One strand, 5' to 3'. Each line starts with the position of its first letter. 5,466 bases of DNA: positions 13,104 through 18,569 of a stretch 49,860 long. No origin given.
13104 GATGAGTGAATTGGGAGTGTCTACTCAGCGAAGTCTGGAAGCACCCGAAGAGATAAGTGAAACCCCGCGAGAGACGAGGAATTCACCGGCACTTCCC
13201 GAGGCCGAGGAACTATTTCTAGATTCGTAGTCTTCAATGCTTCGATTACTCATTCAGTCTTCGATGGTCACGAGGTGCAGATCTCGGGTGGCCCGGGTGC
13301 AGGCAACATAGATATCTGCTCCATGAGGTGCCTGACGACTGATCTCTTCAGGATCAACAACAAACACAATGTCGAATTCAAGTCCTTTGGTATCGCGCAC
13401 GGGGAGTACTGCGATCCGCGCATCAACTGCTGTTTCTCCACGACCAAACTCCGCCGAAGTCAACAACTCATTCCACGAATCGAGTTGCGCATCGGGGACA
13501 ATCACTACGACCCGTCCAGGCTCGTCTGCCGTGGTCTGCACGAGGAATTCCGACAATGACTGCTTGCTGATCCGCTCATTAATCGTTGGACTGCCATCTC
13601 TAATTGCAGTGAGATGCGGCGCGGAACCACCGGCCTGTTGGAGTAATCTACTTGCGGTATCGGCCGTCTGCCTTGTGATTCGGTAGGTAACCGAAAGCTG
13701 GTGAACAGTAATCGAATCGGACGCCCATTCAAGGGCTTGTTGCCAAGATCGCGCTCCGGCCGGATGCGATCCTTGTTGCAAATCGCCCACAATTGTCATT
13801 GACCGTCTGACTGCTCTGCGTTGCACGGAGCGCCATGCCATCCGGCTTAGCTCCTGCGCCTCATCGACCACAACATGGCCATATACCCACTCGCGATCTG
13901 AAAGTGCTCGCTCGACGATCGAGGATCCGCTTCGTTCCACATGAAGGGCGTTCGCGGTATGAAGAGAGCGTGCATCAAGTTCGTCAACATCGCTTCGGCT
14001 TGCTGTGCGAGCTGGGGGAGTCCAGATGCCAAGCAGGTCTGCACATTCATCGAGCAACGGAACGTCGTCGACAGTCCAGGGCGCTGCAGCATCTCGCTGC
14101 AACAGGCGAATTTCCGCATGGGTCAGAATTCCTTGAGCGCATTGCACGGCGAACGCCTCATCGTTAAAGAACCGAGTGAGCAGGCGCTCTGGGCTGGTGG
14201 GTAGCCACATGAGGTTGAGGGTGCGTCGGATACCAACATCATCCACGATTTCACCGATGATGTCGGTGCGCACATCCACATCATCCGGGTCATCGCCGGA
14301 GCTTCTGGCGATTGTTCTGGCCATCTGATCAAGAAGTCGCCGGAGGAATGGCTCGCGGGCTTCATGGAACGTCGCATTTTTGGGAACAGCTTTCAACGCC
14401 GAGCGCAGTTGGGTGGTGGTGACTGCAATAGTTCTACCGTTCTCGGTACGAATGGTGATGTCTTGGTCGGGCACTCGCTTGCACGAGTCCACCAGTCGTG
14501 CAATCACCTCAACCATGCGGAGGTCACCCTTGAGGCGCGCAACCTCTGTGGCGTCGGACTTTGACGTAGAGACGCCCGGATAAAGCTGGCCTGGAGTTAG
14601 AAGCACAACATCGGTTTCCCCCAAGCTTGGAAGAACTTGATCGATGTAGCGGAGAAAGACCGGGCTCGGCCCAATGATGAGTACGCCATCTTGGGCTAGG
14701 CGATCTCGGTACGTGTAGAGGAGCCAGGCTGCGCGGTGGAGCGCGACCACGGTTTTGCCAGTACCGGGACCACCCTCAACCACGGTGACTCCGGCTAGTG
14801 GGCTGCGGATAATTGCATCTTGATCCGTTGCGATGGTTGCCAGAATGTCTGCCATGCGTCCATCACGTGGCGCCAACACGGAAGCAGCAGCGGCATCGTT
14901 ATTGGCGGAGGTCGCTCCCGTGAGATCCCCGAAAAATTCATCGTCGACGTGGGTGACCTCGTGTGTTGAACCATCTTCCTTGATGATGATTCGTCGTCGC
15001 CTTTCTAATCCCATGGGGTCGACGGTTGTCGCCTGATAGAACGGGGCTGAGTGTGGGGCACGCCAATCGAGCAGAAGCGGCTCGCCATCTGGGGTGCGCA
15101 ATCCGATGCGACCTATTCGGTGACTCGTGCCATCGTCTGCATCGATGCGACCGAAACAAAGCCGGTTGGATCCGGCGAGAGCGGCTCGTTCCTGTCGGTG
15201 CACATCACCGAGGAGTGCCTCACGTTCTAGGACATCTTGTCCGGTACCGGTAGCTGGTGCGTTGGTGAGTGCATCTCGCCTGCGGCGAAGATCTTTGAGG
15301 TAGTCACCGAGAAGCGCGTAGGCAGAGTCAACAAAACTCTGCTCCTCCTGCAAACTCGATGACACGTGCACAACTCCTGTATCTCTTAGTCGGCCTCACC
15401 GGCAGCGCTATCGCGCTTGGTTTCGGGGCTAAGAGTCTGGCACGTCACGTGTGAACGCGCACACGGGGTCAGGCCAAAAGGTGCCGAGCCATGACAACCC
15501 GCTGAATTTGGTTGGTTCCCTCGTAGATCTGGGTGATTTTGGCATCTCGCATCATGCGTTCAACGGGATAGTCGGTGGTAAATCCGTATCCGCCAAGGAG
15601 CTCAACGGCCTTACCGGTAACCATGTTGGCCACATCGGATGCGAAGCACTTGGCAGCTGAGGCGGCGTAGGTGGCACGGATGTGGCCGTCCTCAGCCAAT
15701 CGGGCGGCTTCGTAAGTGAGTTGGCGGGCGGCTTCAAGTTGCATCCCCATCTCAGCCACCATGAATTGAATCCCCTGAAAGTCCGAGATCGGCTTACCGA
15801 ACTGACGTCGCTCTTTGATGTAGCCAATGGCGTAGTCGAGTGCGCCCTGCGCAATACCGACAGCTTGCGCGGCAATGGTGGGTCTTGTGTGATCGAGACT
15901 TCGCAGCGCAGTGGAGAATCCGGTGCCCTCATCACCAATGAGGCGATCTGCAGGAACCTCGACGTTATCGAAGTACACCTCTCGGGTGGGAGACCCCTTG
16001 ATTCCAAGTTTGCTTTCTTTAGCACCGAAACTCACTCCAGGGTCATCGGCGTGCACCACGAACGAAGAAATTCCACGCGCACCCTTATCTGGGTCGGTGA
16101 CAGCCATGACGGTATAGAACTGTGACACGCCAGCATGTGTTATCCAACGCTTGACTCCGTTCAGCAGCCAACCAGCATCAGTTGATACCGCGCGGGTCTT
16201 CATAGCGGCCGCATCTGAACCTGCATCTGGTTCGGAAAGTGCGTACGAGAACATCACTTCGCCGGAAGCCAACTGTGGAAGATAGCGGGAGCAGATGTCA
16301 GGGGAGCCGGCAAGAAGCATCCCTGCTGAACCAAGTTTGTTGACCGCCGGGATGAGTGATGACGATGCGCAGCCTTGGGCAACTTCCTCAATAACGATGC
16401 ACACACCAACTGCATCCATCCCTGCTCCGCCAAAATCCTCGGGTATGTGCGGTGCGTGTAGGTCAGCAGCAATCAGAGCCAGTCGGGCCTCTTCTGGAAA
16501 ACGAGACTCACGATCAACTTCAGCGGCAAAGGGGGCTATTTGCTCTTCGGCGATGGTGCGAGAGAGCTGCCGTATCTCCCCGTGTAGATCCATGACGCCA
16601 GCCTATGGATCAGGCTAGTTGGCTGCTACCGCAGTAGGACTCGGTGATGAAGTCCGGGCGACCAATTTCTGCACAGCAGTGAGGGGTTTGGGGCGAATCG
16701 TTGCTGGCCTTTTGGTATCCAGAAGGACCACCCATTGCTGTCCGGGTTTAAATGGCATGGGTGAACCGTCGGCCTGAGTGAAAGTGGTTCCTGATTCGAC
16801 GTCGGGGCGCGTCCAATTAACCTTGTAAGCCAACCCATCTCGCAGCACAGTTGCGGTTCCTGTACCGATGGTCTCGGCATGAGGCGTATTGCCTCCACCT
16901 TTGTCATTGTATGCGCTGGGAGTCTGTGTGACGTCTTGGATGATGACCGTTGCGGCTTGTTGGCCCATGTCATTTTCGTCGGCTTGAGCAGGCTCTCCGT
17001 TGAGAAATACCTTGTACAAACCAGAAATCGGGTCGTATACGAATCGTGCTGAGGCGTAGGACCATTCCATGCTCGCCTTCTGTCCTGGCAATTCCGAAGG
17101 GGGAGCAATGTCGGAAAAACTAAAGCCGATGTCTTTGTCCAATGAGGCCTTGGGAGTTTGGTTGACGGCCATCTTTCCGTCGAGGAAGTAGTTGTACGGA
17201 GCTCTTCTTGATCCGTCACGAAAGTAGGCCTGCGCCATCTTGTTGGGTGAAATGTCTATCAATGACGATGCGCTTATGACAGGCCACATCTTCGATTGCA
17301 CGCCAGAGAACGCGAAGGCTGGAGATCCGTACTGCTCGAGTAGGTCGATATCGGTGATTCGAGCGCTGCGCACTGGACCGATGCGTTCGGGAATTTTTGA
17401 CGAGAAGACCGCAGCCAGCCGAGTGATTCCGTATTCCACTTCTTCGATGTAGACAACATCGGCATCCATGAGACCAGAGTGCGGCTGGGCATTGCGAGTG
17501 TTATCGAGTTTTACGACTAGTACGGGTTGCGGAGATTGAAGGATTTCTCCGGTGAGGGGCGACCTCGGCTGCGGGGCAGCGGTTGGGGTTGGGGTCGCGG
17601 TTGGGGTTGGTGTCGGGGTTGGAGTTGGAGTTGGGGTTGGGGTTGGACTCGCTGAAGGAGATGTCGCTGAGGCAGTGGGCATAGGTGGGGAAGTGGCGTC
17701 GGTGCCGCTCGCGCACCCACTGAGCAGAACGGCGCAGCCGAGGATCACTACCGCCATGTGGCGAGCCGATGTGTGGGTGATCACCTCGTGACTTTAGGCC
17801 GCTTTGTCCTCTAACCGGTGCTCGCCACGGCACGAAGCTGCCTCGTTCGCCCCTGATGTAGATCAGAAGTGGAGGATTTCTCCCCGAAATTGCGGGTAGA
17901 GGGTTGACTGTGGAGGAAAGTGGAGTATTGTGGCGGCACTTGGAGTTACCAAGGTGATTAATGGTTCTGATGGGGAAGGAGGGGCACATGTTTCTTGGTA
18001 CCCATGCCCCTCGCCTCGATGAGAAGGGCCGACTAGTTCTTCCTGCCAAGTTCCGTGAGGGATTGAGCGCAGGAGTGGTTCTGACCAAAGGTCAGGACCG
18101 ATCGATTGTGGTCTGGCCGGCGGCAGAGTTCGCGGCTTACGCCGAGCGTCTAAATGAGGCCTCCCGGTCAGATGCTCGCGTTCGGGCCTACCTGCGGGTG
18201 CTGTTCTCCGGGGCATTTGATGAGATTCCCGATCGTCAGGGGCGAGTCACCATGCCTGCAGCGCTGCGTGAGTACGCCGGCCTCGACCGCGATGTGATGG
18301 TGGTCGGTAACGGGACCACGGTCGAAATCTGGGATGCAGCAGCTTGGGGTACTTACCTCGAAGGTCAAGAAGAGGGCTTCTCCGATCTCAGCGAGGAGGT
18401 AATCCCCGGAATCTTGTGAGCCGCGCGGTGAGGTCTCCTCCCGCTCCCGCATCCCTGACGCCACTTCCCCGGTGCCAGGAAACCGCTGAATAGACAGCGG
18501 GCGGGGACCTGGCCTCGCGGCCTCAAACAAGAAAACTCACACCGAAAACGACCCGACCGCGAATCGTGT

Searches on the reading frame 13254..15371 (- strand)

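Call 69: search_protein_families(library=pfam, proteins=[window:13254-15371:-], max_evalue=0.0001)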
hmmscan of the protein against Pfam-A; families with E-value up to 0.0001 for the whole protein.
window:13254-15371:- (705 aa): 4 families
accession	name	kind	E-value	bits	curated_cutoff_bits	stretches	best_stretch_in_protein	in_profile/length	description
PF00580.27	UvrD-helicase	-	8.1e-09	36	23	0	182-220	3-40/271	UvrD/REP helicase N-terminal domain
PF13245.12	AAA_19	-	4.2e-08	33.9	25.1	0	187-221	5-39/134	AAA domain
PF01443.25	Viral_helicase1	-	5e-08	33.5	21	1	497-702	60-228/228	Viral superfamily 1 RNA helicase core domain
PF13538.12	UvrD_C_2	-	6e-07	29.7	27.4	1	654-701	3-52/52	UvrD-like helicase C-terminal domain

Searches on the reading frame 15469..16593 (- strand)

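Call 69: search_protein_families(library=pfam, proteins=[window:15469-16593:-], max_evalue=0.0001)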
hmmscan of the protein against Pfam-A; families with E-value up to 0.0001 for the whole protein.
window:15469-16593:- (374 aa): 5 families
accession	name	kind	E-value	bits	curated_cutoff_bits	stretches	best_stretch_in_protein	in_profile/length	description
PF00441.29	Acyl-CoA_dh_1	-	3.3e-48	164.1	22.4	1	223-373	1-150/150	Acyl-CoA dehydrogenase, C-terminal domain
PF02770.24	Acyl-CoA_dh_M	-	5e-28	97.6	33.3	1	117-211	2-97/97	Acyl-CoA dehydrogenase, middle domain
PF08028.16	Acyl-CoA_dh_2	-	2.1e-26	93.3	22.7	1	239-361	2-133/134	Acyl-CoA dehydrogenase, C-terminal domain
PF02771.21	Acyl-CoA_dh_N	-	2.4e-24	86.3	22.9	1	4-112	4-113/113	Acyl-CoA dehydrogenase, N-terminal domain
PF22924.1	ACOX_C_alpha1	-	3.6e-05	24.1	27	0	270-373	63-169/169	Acyl-CoA oxidase, C-alpha1 domain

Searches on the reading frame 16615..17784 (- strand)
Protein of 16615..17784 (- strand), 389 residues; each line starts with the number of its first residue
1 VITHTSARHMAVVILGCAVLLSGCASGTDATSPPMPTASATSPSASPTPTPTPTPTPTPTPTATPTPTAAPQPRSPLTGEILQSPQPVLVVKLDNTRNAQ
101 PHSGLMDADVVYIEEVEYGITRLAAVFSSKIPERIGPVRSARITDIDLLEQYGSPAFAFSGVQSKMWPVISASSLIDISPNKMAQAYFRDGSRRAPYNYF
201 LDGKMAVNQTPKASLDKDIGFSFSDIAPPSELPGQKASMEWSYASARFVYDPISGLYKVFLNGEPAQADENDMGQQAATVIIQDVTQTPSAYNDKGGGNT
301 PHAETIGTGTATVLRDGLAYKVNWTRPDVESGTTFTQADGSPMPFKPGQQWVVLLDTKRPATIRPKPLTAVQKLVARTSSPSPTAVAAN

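Call 69: search_protein_families(library=pfam, proteins=[window:16615-17784:-], max_evalue=0.0001)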
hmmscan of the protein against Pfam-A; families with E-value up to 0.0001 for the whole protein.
window:16615-17784:- (389 aa): 2 families
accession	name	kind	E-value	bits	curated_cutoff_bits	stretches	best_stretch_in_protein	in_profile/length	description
PF11258.13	DUF3048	-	7.8e-32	110.9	25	1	77-211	1-143/148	Protein of unknown function (DUF3048) N-terminal domain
PF17479.7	DUF3048_C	-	1.1e-21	77.7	25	1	240-352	4-114/114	Protein of unknown function (DUF3048) C-terminal domain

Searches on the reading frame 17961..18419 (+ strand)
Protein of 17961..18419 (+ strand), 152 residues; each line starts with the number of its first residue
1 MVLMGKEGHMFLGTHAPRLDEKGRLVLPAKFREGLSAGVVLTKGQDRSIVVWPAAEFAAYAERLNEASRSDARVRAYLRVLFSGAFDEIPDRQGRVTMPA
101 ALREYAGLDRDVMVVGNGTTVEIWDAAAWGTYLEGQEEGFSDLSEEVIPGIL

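Call 69: search_protein_families(library=pfam, proteins=[window:17961-18419:+], max_evalue=0.0001)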
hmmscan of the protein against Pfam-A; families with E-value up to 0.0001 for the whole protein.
window:17961-18419:+ (152 aa): 1 family
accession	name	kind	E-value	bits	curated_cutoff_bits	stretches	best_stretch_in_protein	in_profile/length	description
PF02381.23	MraZ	-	2.2e-36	124.1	23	2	10-79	1-71/72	MraZ protein, putative antitoxin-like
